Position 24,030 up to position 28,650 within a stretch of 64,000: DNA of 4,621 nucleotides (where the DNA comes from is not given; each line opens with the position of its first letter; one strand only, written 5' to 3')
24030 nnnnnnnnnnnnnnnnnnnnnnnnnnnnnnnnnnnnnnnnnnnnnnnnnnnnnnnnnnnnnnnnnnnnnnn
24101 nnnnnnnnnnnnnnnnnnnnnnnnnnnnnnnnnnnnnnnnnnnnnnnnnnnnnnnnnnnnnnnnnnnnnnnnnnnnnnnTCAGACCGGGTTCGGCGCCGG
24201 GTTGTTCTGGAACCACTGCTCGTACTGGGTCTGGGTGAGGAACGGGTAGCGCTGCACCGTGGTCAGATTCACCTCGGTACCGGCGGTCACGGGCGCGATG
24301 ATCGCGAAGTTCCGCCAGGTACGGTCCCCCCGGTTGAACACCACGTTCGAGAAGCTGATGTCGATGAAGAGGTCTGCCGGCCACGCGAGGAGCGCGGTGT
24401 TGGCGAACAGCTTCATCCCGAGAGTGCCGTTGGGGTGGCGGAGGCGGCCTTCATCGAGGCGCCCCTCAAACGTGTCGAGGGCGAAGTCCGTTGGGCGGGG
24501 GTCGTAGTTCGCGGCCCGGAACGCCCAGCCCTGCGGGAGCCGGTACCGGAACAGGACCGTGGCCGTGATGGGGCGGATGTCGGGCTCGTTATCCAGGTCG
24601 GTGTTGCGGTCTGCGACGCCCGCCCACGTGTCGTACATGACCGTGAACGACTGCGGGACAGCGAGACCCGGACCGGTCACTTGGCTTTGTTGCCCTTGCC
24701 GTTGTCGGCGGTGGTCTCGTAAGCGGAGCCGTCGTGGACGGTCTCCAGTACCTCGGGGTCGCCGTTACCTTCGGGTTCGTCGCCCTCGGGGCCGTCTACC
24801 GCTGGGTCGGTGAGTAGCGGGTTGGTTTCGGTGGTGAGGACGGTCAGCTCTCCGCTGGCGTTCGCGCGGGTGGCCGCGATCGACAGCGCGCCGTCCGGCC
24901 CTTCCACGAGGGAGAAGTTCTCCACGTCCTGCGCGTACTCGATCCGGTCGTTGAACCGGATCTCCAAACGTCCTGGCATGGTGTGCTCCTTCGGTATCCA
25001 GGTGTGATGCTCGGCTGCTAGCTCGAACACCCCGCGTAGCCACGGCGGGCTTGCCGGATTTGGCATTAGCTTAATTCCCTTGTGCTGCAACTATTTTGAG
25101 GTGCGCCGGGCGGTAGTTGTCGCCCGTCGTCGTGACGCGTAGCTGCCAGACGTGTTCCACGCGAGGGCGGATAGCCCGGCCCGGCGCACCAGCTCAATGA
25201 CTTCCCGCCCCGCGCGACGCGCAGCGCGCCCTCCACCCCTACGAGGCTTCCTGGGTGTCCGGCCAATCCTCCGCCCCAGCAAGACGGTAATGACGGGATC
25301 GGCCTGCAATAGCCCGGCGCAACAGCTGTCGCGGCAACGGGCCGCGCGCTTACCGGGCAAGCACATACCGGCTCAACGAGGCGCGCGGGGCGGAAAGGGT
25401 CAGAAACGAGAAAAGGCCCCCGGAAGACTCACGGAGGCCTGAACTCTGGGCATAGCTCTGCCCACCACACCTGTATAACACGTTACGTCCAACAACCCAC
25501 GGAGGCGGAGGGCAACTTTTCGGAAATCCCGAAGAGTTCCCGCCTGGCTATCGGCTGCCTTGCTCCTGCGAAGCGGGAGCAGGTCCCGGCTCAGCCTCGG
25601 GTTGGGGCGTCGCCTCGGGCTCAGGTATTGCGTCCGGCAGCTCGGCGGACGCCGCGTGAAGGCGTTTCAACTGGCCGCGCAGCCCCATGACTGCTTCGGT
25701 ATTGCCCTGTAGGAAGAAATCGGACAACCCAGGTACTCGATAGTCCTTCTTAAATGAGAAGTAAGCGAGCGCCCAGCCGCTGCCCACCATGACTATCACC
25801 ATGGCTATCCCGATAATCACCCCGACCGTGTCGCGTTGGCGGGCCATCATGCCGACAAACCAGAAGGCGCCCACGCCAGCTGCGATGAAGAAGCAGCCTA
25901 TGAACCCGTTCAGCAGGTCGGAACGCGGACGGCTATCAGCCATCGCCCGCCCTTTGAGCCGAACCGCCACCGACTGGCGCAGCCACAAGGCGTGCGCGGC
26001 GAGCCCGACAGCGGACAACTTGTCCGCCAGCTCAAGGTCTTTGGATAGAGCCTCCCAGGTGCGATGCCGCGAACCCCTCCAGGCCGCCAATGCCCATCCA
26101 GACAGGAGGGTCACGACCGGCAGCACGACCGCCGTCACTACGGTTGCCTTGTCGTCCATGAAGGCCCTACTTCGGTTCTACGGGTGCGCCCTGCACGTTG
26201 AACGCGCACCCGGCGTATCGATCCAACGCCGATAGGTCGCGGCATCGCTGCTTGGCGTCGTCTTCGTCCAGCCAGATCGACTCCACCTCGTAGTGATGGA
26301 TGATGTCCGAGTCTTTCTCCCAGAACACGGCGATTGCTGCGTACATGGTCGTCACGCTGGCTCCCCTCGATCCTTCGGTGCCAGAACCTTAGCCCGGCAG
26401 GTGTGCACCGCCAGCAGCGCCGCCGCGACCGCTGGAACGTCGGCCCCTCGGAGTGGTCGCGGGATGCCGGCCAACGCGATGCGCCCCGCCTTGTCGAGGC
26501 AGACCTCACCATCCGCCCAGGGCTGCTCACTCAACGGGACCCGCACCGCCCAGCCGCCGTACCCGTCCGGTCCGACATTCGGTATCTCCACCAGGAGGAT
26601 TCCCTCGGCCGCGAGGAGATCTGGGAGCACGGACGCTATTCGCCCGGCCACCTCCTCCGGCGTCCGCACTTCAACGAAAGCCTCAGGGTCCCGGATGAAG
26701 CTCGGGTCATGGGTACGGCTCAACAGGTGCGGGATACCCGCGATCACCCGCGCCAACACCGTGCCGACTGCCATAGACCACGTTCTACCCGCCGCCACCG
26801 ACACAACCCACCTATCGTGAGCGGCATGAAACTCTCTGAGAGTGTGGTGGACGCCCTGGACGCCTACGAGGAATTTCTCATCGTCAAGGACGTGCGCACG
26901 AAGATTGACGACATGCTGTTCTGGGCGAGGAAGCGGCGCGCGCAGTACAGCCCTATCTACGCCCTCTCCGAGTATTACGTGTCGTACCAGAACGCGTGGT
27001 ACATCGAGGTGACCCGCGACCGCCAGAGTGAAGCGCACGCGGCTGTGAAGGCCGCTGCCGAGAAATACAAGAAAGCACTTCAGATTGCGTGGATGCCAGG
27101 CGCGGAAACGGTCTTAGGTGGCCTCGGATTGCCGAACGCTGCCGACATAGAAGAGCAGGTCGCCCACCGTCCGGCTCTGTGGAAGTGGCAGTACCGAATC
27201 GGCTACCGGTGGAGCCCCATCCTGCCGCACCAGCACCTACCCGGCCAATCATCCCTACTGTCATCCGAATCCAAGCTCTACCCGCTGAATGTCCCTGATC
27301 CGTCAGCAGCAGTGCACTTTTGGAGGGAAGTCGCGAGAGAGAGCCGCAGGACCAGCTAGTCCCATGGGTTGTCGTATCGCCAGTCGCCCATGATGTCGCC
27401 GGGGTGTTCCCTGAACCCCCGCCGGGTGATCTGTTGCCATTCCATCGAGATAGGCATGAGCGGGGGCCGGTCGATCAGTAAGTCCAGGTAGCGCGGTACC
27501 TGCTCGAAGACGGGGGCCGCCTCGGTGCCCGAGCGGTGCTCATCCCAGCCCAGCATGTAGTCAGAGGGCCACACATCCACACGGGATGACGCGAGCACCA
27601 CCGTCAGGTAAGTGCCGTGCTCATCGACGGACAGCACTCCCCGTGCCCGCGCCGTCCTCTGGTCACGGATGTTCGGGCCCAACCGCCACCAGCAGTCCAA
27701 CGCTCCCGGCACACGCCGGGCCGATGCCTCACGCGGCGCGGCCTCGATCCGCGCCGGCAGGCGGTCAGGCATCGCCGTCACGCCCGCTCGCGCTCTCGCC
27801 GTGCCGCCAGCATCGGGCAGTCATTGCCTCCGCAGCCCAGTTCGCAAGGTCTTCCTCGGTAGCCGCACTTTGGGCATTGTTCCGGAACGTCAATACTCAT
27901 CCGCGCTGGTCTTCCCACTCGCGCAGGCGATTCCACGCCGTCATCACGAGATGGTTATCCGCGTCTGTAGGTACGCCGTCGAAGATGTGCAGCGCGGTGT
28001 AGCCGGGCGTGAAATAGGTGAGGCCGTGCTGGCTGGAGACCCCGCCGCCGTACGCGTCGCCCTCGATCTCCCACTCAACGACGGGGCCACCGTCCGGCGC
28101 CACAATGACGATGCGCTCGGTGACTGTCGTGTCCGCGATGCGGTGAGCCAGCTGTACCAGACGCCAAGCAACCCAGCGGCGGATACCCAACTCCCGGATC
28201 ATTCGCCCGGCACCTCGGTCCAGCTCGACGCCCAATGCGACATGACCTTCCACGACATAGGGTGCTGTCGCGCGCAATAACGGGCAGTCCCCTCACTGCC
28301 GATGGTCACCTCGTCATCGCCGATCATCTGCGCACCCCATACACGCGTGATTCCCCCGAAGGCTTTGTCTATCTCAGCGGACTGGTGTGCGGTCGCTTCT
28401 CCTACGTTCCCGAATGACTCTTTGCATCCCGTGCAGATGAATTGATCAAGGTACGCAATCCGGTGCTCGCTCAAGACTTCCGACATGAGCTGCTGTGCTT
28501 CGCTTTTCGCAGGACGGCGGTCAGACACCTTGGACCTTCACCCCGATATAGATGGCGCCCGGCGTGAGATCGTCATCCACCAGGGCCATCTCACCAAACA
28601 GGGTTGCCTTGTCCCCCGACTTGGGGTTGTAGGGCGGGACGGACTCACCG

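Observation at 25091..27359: Moron-like island: terminator-bounded membrane-protein operon plus the only opposite-strand gene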

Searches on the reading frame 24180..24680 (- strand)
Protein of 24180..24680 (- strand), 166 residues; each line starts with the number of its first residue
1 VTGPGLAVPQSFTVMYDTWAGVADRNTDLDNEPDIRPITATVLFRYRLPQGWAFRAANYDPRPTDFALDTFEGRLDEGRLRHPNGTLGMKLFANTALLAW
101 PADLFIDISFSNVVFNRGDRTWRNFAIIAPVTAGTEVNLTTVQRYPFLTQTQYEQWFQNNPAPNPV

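Call 8: search_protein_families(library=pfam, proteins=[window:24180-24680:-], max_evalue=1)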
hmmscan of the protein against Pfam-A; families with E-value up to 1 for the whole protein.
window:24180-24680:- (166 aa): 0 families

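Call 9: search_protein_families(library=phrogs, proteins=[window:24180-24680:-], max_evalue=0.1)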
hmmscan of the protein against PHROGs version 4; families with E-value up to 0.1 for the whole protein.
window:24180-24680:- (166 aa): 1 family
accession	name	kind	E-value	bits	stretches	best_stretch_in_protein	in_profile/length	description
phrog_11690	-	tail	1.9e-25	90.8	1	12-161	10-173/175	tail protein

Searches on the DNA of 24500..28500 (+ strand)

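Call 3: search_dna_similar(query=window:24500-28500:+, collection=phages, mode=near, max_rows=20)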
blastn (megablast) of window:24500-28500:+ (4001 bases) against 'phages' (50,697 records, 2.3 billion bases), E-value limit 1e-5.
Records with a match: 2; places in all: 2; records where one place covers at least 80% of the query: 0.
Best place of each record, by identity: 80-90% 2.
By first word of the organism name: Mycobacterium 2.
By host as written in the record: Mycobacterium abscessus GD43A 1; Mycobacterium abscessus T37 1.
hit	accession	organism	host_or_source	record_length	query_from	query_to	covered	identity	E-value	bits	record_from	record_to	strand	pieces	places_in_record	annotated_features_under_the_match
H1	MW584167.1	Mycobacterium phage prophiGD43A-5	Mycobacterium abscessus GD43A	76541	3475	3703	6%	88.2%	2e-70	274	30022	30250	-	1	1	58: hypothetical protein | 57: hypothetical protein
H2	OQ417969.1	Mycobacterium phage prophiT37-1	Mycobacterium abscessus T37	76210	3475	3708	6%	85.9%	4e-63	250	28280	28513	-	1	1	54: hypothetical protein | 53: hypothetical protein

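Call 18: search_rna_families(source=window, start=24900, end=27500, threshold=evalue, max_evalue=1)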
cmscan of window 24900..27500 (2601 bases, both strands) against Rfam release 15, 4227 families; matches with E-value up to 1: 0.
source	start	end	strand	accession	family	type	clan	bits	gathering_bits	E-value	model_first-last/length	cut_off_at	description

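Call 62: search_dna_similar(query=window:25060-25500:-, collection=phages, mode=distant, max_evalue=0.001, max_rows=40)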
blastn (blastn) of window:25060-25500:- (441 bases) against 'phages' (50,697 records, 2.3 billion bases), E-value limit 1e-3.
Records with a match: 2; places in all: 2; records where one place covers at least 80% of the query: 1.
Best place of each record, by identity: 60-80% 2.
By first word of the organism name: Mycobacterium 2.
By host as written in the record: Mycobacterium abscessus T37 1; Mycobacterium abscessus GD43A 1.
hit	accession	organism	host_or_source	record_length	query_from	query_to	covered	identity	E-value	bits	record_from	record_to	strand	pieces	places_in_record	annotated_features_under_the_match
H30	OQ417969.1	Mycobacterium phage prophiT37-1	Mycobacterium abscessus T37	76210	18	406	88%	67.6%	1e-14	86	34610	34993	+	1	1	none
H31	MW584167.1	Mycobacterium phage prophiGD43A-5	Mycobacterium abscessus GD43A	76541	256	406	34%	76.1%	1e-14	86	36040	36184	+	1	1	69: hypothetical protein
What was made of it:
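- Tried and rejected: No virion-derived relative is in the phage database (call 62).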
